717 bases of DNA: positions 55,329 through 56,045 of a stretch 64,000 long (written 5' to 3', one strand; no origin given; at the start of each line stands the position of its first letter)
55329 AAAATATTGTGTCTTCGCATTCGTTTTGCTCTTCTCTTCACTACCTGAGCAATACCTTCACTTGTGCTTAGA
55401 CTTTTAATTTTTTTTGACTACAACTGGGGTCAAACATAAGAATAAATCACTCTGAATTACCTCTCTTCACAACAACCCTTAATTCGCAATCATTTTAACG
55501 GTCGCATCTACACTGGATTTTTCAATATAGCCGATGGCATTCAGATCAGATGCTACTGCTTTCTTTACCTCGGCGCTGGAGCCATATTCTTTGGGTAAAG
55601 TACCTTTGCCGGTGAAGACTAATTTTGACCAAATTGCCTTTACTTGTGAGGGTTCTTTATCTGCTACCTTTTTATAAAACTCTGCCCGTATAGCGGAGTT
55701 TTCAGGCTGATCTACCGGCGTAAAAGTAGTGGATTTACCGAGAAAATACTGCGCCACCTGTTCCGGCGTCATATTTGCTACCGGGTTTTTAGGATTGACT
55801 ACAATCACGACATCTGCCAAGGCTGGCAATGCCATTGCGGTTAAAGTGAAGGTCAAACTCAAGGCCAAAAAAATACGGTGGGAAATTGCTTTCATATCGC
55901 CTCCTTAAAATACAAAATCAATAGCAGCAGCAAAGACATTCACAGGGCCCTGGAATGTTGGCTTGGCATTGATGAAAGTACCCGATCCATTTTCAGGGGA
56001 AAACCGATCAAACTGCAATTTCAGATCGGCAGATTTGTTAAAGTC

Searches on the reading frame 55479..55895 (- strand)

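Call 46: search_protein_families(library=pfam, proteins=[window:55479-55895:-], max_evalue=0.001)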
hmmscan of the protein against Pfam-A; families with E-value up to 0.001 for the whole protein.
window:55479-55895:- (138 aa): 1 family
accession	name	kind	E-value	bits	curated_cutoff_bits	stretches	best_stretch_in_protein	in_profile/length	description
PF12849.12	PBP_like_2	-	8.3e-06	26.2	27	1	27-128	92-188/267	PBP superfamily domain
